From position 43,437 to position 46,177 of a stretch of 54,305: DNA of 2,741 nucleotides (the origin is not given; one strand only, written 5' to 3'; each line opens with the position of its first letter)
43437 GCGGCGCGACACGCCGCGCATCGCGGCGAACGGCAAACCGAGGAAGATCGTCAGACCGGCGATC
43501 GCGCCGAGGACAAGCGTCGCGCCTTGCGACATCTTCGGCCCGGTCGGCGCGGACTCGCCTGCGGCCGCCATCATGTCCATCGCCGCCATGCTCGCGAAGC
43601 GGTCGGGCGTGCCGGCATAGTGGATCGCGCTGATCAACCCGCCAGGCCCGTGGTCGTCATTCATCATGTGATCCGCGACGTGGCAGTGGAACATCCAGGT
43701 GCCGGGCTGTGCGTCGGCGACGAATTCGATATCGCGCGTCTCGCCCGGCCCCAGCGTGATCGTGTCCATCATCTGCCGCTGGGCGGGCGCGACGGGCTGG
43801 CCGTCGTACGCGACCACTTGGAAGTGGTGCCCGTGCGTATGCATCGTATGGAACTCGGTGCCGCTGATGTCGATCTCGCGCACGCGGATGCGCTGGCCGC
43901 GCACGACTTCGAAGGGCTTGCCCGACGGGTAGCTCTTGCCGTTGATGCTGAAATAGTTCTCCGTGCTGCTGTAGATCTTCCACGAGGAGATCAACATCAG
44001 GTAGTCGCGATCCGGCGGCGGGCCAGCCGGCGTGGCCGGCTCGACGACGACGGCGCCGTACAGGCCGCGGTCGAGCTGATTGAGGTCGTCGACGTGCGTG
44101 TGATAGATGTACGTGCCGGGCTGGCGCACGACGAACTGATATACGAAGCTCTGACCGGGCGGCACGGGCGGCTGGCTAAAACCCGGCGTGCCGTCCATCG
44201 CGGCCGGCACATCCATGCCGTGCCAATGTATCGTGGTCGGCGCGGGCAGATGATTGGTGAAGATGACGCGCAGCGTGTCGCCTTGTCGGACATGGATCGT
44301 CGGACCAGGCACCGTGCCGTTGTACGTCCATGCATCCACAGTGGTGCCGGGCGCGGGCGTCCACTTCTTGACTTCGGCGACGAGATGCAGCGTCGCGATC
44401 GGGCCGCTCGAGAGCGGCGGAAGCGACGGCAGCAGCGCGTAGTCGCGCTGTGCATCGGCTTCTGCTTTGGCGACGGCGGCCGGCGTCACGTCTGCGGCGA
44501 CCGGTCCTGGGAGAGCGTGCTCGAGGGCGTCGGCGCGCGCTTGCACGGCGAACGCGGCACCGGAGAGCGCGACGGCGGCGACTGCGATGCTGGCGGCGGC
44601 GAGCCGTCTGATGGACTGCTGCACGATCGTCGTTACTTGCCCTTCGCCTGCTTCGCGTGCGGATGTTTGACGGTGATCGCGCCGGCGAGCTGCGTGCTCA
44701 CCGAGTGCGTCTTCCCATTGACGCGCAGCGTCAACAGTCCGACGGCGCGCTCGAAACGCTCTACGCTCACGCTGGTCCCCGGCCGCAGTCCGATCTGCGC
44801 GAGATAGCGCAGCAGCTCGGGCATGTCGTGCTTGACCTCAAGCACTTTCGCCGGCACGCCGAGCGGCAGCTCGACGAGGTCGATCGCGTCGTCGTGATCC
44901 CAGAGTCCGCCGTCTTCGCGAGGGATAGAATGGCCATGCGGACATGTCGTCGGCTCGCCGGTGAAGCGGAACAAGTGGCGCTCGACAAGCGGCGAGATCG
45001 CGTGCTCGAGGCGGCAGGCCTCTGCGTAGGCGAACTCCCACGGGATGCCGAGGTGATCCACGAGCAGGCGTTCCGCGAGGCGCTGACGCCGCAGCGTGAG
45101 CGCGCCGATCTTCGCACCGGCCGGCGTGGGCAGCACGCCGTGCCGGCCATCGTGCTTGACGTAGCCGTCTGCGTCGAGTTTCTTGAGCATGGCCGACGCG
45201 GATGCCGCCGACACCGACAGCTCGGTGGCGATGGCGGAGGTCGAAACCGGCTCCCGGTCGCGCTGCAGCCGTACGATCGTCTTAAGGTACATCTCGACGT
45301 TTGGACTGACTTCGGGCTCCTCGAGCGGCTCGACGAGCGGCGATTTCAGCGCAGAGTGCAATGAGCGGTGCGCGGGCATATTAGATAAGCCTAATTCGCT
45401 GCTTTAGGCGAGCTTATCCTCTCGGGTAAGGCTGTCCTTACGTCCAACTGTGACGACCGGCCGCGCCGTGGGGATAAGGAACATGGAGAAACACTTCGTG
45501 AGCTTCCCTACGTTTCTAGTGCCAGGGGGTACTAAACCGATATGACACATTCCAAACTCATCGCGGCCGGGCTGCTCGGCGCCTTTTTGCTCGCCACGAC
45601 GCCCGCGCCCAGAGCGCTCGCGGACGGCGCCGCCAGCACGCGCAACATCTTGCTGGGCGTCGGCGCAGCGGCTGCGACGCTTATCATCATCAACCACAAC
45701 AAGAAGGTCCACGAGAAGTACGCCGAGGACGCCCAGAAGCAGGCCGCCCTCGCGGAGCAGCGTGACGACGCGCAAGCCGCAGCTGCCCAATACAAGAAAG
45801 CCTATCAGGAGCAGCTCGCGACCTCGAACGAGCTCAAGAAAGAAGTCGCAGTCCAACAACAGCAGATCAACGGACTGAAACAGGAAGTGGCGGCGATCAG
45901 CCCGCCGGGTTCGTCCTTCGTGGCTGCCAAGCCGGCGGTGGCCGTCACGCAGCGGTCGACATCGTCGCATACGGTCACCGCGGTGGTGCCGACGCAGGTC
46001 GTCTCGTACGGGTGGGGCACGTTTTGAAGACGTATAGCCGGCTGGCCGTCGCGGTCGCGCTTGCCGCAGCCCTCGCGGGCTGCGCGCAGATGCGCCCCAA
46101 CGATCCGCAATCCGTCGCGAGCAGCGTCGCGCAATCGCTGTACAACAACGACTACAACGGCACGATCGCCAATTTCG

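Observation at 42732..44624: Single polypeptide fusing a secreted two-domain multicopper oxidase to a ZIP-family metal permease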

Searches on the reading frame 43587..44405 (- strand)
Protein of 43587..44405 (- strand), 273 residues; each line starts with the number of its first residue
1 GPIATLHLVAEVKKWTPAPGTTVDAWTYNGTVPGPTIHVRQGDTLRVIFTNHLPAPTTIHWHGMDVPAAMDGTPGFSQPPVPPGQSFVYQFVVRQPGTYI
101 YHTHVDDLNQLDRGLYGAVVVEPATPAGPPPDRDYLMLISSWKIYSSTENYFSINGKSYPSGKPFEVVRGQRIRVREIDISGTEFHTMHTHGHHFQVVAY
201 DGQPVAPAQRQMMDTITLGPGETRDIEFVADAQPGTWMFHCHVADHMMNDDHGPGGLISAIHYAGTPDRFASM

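Call 50: search_solved_structures(query=window:43587-44405:-, max_evalue=1e-30, show_alignments=5)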
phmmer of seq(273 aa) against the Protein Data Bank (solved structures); distinct sequences matched with E-value up to 1e-30: 11.
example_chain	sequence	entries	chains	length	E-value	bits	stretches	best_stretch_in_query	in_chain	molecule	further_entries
6vox_A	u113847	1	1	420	3.1e-49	171.1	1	18-222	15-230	Copper oxidase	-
6vow_A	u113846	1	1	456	1.6e-46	162.2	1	15-226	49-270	multicopper oxidase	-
2zwn_A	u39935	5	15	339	9.4e-45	156.4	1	17-267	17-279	two-domain type laccase | Multicopper oxidase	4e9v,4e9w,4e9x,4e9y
3g5w_A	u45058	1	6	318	7.2e-44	153.5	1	25-264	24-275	Multicopper oxidase type 1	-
4f7k_A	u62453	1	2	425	3.4e-43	151.2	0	26-232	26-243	Laccase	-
3gdc_A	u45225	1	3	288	1.3e-38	136.2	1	8-245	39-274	Multicopper oxidase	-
6w2k_A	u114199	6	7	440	7.8e-32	114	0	20-226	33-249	Laccase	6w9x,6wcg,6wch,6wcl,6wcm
2xu9_A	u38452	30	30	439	8.2e-32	113.9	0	20-226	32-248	LACCASE | LACCASE-LIKE PROTEIN | THERMUS THERMOPHILUS MULTICOPPER OXIDASE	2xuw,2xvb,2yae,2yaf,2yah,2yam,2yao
6wcn_A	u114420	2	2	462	9.1e-32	113.7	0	20-226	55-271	Laccase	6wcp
7rab_A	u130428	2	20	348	1e-31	113.6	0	6-245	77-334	multicopper oxidase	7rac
9cpm_A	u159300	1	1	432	1.1e-31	113.5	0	20-226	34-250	Laccase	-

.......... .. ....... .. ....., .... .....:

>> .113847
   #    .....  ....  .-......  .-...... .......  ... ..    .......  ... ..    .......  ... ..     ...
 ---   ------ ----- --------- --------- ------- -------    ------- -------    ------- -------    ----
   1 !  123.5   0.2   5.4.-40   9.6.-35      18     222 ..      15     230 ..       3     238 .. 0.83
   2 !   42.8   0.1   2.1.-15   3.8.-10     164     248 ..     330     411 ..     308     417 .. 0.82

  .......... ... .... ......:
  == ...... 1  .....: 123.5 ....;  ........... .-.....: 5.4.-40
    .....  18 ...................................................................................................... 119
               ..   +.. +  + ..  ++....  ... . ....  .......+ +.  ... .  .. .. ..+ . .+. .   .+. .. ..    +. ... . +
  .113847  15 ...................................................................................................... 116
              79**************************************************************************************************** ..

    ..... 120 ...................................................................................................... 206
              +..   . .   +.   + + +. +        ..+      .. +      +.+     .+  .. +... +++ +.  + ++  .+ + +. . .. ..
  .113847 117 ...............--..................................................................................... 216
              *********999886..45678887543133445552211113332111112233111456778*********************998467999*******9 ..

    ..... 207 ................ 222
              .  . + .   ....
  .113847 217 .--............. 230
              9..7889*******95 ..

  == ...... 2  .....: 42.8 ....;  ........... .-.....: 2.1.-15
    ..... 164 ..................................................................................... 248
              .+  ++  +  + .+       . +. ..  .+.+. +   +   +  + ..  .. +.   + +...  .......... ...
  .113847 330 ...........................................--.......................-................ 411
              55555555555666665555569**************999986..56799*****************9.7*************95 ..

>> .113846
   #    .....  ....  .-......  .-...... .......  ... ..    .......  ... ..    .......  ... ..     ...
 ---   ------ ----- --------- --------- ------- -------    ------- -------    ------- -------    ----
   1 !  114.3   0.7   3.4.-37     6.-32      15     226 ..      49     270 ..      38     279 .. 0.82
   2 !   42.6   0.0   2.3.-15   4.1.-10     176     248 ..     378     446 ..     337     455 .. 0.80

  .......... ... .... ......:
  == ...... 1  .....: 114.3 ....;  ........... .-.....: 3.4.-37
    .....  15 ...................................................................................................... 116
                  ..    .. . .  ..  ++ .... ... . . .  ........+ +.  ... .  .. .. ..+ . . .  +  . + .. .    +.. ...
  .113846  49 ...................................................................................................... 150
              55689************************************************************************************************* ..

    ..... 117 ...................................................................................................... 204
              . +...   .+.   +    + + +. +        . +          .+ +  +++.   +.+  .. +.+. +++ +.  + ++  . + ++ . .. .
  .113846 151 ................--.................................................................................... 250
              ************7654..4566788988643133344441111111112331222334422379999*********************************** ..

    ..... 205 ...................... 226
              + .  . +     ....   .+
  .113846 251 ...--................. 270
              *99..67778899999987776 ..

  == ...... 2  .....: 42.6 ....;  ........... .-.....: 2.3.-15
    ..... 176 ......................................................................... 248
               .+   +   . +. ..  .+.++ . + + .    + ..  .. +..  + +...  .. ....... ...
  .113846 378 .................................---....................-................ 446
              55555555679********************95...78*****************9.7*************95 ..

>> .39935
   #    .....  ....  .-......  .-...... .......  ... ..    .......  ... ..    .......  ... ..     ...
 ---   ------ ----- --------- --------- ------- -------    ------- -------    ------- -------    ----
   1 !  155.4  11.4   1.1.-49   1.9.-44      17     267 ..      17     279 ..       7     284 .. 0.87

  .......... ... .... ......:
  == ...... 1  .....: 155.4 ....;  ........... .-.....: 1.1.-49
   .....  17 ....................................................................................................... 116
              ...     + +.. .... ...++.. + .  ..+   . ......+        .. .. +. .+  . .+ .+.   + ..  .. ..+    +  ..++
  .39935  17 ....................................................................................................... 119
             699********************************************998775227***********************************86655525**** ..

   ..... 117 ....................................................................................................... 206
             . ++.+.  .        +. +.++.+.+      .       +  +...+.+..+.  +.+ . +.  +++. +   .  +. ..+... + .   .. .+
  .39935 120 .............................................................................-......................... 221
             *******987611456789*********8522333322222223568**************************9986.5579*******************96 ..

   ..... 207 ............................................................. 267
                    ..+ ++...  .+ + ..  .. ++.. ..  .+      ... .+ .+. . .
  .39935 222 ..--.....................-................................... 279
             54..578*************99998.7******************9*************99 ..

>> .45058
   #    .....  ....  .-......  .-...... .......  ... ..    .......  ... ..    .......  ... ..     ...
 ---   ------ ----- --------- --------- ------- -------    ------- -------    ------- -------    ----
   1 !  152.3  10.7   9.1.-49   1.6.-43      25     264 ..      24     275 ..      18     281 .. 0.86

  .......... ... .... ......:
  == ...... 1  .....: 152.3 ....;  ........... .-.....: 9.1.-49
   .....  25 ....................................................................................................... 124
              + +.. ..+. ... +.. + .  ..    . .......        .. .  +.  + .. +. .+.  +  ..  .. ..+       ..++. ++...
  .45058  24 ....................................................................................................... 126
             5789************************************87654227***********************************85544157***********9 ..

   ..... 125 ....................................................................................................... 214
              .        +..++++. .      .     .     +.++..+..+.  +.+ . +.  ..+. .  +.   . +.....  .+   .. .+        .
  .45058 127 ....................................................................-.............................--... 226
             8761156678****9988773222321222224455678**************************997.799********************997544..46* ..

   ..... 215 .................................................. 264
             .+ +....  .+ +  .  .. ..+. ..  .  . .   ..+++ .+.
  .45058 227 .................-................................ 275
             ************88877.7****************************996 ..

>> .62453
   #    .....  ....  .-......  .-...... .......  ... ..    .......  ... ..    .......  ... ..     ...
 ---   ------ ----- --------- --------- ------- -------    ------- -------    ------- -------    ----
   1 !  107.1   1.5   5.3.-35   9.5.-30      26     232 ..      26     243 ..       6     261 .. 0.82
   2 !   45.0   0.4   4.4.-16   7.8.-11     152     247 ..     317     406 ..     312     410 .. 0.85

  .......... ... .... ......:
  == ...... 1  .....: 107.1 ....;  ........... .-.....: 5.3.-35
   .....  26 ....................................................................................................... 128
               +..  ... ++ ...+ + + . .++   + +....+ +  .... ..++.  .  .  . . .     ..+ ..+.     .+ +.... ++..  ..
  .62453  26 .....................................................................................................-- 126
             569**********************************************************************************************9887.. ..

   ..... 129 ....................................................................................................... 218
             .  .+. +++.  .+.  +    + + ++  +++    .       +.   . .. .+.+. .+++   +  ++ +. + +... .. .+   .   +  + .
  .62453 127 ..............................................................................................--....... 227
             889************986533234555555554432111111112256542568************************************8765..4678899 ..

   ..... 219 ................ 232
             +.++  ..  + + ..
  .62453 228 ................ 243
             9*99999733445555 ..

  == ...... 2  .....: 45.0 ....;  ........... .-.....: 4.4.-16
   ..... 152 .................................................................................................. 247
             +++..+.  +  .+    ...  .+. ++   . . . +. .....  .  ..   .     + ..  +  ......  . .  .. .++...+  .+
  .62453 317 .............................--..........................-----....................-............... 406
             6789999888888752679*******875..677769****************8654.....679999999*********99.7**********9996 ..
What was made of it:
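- On Multicopper oxidase, two-domain class: The aligned type-C enzymes mgLAC and BCO have HCH where the window has HTH, and HDH where the window has HCH (call 50).
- Closest known: Two-domain multicopper oxidases: mgLAC. Different: Here it is in domain 2, as in SLAC (type B) (call 50).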

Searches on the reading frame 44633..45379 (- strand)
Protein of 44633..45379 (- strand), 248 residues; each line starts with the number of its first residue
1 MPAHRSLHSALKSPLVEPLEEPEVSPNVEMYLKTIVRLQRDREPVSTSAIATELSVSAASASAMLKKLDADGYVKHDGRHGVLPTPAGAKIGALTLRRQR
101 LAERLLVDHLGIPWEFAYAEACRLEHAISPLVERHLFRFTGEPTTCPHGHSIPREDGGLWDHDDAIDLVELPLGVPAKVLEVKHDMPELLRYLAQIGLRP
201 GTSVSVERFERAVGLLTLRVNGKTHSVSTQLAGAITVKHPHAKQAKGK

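Call 3: search_protein_families(library=pfam, proteins=[window:44633-45379:-], max_evalue=0.01)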
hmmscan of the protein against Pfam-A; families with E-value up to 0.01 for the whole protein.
window:44633-45379:- (248 aa): 9 families
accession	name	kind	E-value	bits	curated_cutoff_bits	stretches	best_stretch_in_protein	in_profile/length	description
PF02742.21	Fe_dep_repr_C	-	4.1e-25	88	27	1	85-154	1-70/70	Iron dependent repressor, metal binding and dimerisation domain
PF01325.25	Fe_dep_repress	-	2.1e-17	63.5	26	1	25-82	3-60/60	Iron dependent repressor, N-terminal DNA binding domain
PF04023.20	FeoA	-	1.7e-11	44.5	23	1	168-238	3-73/74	FeoA domain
PF12802.13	MarR_2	-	9.1e-05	23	27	1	42-78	18-56/61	MarR family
PF09339.16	HTH_IclR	-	0.00072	19.7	22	1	38-78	12-52/52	IclR helix-turn-helix domain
PF01047.28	MarR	-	0.00085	19.6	24.6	1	40-74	13-47/59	MarR family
PF08279.18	HTH_11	-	0.0038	17.5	25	1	36-73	7-44/55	HTH domain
PF02082.26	Rrf2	-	0.0045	17.6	30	1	28-75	5-54/132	Iron-dependent Transcriptional regulator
PF13545.12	HTH_Crp_2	-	0.008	16.6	27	0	44-80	22-58/70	Crp-like helix-turn-helix domain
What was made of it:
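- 44633..45379 (-): DtxR/IdeR-family metal-dependent repressor (248 aa; winged HTH, dimerisation domain and SH3/FeoA-like domain), probably co-transcribed with the fusion. Pfam Fe_dep_repress, Fe_dep_repr_C and FeoA (call 3).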

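Call 4: search_protein_families(library=ncbifam, proteins=[window:44633-45379:-], max_evalue=0.01)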
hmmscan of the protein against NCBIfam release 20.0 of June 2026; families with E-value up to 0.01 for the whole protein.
window:44633-45379:- (248 aa): 4 families
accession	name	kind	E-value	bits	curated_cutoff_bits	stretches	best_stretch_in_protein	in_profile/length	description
NF047407.1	TransRegMntRTherm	equivalog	1.2e-35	123.2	350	1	21-238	3-224/227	manganese-dependent transcriptional regulator MntR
NF053665.1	TransRegDtxRActin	equivalog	1.7e-27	96.4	290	1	28-237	8-230/233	iron-dependent transcriptional repressor DtxR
NF008273.0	PRK11050.1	equivalog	1.7e-12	47.3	153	1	28-132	38-141/156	manganese-binding transcriptional regulator MntR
NF003025.0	PRK03902.1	equivalog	1.4e-11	44.6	138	1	25-130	3-107/142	transcriptional regulator MntR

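Call 37: search_solved_structures(query=window:44633-45379:-, max_evalue=1e-10, show_alignments=3)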
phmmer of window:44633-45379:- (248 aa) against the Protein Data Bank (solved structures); distinct sequences matched with E-value up to 1e-10: 25.
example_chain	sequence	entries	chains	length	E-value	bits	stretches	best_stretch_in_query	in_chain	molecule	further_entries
1fx7_A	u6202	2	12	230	1.5e-26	96.5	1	26-222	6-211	IRON-DEPENDENT REPRESSOR IDER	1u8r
7b25_A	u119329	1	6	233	2.6e-24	89.2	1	27-206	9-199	DtxR family iron (Metal) dependent repressor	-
7b24_A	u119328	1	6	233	8.7e-24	87.5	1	27-206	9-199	DtxR family iron (Metal) dependent repressor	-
1b1b_A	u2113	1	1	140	1.2e-23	87.1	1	26-153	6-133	PROTEIN (IRON DEPENDENT REGULATOR)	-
7b1v_A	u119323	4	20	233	1.2e-23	87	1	27-206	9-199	DtxR family iron (Metal) dependent repressor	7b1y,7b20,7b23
2isy_A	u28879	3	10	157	1.6e-23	86.7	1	26-153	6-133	Iron-dependent repressor ideR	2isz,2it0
5cvi_A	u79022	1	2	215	7.4e-23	84.4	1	25-237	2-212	SloR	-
5zr4_A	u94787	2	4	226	4.6e-21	78.6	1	30-234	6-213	Metal-dependent transcriptional regulator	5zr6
8pvt_A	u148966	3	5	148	5.5e-20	75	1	24-159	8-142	Iron dependent repressor, putative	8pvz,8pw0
3hrs_A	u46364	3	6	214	8.7e-20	74.4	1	25-235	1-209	Metalloregulator ScaR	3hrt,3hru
3glx_A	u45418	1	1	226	7.5e-19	71.3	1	27-237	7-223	Diphtheria toxin repressor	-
1bi0_A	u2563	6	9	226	1.7e-18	70.1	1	27-237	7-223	DIPHTHERIA TOXIN REPRESSOR | DIPHTHERIA TOX REPRESSOR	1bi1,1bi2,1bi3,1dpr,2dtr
1c0w_A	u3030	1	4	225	1.8e-18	70.1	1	27-237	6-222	DIPHTHERIA TOXIN REPRESSOR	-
1p92_A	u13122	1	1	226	2.3e-18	69.7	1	27-237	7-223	Diphtheria toxin repressor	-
1fwz_A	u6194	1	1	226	2.4e-18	69.7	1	27-237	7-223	DIPHTHERIA TOXIN REPRESSOR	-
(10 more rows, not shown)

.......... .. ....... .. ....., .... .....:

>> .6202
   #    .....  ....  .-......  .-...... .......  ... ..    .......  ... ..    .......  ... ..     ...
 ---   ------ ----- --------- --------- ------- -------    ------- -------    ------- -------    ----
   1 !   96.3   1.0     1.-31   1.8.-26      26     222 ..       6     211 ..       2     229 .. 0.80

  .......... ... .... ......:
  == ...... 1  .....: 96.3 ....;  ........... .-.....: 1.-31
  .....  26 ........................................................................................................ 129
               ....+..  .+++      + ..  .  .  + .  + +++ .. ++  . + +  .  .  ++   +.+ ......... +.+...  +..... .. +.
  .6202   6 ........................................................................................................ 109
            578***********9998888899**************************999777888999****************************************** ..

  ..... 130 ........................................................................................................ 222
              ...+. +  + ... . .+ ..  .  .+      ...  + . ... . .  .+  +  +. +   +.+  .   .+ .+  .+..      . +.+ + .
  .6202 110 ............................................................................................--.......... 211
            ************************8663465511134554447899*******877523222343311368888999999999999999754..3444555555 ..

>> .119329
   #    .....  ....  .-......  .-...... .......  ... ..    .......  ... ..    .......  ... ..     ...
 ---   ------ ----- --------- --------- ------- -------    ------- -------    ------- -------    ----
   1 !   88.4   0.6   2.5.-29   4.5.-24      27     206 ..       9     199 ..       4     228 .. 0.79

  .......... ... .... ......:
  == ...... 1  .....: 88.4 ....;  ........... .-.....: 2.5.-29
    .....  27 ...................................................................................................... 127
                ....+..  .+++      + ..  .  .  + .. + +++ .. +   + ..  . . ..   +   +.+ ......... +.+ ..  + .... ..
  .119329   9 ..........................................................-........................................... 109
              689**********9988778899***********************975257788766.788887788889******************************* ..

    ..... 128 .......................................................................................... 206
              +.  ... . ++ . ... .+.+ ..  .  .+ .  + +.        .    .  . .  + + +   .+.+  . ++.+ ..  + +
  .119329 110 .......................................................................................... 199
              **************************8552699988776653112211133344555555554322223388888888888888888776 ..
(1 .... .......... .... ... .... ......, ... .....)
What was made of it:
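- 44633..45379 (-): The best solved relative is M. tuberculosis IdeR 1fx7 (call 37).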

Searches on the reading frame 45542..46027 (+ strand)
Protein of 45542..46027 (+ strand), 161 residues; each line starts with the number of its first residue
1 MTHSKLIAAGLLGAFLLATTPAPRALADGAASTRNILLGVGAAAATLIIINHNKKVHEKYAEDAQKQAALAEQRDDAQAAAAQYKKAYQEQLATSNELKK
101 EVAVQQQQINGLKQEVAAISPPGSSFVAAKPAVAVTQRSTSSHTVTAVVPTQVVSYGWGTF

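Call 3: search_protein_families(library=pfam, proteins=[window:45542-46027:+], max_evalue=0.01)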
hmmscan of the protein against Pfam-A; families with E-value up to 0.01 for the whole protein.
window:45542-46027:+ (161 aa): 5 families
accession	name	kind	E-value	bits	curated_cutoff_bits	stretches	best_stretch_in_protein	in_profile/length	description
PF08657.15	DASH_Spc34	-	0.00027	21.1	26.7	1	48-122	191-253/280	DASH complex subunit Spc34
PF06295.17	ZapG-like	-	0.0016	18.9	33.5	1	62-109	21-68/123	Z-ring associated protein G-like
PF03961.19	FapA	-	0.0049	17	31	1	36-118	133-228/272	Flagellar Assembly Protein A beta solenoid domain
PF15070.11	GOLGA2L5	-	0.0051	16.2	29.2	1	54-115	213-274/520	Putative golgin subfamily A member 2-like protein 5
PF05859.17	Mis12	-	0.0071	16.5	25.7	1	47-120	96-160/231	Mis12 protein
